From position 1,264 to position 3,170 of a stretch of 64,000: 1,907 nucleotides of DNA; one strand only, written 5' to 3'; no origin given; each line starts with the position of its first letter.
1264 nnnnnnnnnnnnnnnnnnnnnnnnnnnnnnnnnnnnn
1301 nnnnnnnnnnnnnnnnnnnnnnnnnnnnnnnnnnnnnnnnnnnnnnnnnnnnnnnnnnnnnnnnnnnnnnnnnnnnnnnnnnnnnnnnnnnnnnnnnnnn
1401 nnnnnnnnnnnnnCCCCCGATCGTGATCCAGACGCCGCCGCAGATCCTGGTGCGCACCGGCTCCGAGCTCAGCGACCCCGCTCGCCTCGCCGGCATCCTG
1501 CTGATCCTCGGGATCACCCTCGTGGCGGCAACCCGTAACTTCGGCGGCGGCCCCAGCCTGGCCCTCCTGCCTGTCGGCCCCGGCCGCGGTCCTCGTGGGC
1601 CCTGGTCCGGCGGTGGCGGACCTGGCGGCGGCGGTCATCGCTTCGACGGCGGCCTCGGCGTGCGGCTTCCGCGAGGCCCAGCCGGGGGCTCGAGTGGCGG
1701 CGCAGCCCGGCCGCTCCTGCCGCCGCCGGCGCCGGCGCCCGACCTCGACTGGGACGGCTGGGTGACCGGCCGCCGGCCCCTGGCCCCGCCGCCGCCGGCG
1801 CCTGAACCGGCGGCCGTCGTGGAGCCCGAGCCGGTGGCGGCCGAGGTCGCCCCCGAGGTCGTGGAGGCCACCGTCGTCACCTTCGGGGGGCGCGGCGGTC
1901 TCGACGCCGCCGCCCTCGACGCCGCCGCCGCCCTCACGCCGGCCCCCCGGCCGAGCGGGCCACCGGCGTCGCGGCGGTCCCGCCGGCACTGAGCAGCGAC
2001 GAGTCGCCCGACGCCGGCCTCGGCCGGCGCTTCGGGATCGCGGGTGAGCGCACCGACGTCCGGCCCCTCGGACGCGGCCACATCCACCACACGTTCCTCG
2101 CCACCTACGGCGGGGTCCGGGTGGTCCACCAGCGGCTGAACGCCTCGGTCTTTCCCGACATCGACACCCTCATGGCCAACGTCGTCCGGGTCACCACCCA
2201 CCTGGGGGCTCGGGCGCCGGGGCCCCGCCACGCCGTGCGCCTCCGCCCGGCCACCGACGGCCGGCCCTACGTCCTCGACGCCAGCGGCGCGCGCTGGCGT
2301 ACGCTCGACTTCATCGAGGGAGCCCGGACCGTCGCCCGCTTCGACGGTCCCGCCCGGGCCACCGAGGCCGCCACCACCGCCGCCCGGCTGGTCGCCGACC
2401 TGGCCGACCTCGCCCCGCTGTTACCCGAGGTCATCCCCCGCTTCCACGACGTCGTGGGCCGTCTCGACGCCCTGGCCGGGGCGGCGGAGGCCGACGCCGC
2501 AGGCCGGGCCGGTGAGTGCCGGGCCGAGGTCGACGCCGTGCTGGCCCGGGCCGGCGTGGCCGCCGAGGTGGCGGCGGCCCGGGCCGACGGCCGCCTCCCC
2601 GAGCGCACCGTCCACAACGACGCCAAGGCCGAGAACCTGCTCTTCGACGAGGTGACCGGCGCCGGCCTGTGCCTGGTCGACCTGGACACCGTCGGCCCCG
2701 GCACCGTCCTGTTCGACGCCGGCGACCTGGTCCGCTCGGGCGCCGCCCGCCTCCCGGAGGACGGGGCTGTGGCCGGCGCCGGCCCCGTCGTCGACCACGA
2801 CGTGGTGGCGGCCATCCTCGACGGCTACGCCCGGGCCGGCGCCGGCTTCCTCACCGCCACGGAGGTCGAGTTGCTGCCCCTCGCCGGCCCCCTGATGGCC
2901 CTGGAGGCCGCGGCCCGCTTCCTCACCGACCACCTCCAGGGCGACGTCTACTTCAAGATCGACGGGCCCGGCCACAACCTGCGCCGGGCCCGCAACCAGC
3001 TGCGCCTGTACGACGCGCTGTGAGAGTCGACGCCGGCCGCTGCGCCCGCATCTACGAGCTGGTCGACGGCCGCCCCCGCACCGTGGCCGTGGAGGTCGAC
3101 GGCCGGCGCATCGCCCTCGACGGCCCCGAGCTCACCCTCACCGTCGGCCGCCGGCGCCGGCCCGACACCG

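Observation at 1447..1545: Non-canonical L-V-R-T-G sorting-like signal on the DUF11-repeat surface protein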

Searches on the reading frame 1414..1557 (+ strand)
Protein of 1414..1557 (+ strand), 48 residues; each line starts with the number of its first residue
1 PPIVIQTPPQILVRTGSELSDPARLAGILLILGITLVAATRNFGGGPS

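Call 15: search_protein_families(library=ncbifam, proteins=[window:1414-1557:+], max_evalue=10)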
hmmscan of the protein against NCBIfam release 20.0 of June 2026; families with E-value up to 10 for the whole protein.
seq(48 aa): 0 families

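Call 16: search_protein_families(library=pfam, proteins=[window:1414-1557:+], max_evalue=10)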
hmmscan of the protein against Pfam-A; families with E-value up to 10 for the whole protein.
seq(48 aa): 1 family
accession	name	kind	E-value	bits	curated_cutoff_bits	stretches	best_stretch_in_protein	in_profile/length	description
PF24416.1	DUF7548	-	0.14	12.5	27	1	17-40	66-89/137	Family of unknown function (DUF7548)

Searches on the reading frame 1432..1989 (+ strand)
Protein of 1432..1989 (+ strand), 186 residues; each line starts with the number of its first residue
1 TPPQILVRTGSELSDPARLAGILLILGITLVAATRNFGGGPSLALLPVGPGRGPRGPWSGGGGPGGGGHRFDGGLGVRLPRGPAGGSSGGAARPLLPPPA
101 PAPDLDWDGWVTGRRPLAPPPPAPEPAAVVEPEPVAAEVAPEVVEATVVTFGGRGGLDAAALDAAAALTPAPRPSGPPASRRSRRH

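Call 27: search_protein_representatives(alignment_id=A1)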
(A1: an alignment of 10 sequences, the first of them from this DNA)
Query: 10 sequences, 210 profile positions. Proteins with E-value up to 0.001 (for the whole library): 27; up to 1e-10: 17; up to 1e-30: 9. The best 27 are listed.
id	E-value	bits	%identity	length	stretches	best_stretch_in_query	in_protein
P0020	1.6e-71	257.2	-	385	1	2-210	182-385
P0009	9.3e-66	238.4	-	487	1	1-210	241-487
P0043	5.4e-58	213.0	-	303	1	2-210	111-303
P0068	2.5e-48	181.4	-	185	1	28-206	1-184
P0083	1.2e-47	179.2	-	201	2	2-107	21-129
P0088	4.4e-47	177.4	-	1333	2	2-110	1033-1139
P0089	2.1e-46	175.2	-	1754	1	1-206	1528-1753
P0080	3.1e-38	148.4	-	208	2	15-127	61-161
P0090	1.5e-34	136.4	-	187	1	28-210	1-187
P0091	6.1e-29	118.1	-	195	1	48-207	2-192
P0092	6.3e-29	118.0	-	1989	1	2-153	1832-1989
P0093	1.2e-25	107.3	-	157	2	2-62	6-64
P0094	6.2e-18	82.1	-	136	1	89-210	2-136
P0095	8.1e-15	72.0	-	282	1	10-206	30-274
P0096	2.4e-14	70.4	-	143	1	47-209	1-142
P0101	8.7e-07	45.7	-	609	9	3-36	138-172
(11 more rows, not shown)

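Call 34: search_solved_structures(query=A1, max_evalue=1)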
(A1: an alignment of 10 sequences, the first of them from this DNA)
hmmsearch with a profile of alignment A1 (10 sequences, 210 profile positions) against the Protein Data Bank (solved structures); distinct sequences matched with E-value up to 1: 2.
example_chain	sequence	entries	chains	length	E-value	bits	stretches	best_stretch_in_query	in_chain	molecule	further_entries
1ogp_A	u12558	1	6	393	0.18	15.2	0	10-48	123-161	SULFITE OXIDASE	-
9r9a_B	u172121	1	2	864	0.92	12.9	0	76-152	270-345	Uncharacterized protein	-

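Call 38: predict_structure(alignment_id=A1)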
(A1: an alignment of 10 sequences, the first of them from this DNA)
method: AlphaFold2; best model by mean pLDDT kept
length: 186 residues; sequences in the alignment: 10
mean_pLDDT: 58.4   pTM: 0.22
mean pLDDT of the five models: 58.4, 57.2, 56.3, 55.8, 54.0
residues with pLDDT >= 90: 8; 70-90: 27; 50-70: 93; < 50: 58
segments of 3 or more residues with pLDDT < 50: 40-42, 48-50, 52-54, 59-63, 65-69, 71-74, 88-91, 135-137, 139-142, 144-152
pLDDT, mean of each block of 10 residues (from residue 1): 63 73 93 67 48 49 45 51 49 60 69 65 66 48 47 51 55 56 51
secondary structure, 60 per line:
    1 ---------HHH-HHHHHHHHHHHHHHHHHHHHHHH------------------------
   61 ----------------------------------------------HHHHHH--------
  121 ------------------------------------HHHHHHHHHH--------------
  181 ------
elements in order: H14-36 H107-112 H157-166

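Call 46: find_related_loci(query=A1, collection=genome_contigs, flank=10000)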
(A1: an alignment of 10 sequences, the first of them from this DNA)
Query A1 (186 aa) in genome_contigs; peptide patterns used: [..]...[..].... (x = any residue, [..] = any of these).
600 stretches matched a pattern (row limit reached: there are more); 1 encode a relative of the query (tblastn E <= 1e-3); 1 distinct loci.
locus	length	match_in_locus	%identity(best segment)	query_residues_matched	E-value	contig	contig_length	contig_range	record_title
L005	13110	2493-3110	38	4-178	6e-8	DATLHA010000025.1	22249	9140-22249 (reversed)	MAG TPA_asm: Acidimicrobiales bacterium isolate SMAG_U13628 k141_185942, whole genome shotgun sequence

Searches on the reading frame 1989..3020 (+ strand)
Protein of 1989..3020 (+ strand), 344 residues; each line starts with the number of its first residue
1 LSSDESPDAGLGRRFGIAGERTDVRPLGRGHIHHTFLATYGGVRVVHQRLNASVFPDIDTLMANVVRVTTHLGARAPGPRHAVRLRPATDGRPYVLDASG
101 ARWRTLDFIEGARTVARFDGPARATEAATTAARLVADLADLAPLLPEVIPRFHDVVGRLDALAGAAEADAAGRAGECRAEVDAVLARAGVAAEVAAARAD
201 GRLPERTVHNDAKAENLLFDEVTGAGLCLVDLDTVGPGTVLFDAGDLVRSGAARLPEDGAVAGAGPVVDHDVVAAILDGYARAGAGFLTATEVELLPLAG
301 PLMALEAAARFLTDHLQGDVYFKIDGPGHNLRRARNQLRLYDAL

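Call 73: search_protein_families(library=pfam, proteins=[window:1989-3020:+], max_evalue=0.001)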
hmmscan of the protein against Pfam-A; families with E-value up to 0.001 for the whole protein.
window:1989-3020:+ (344 aa): 1 family
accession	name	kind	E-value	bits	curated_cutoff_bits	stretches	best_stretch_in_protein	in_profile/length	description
PF01636.29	APH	-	9.8e-12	45.6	23.2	1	24-254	2-216/239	Phosphotransferase enzyme family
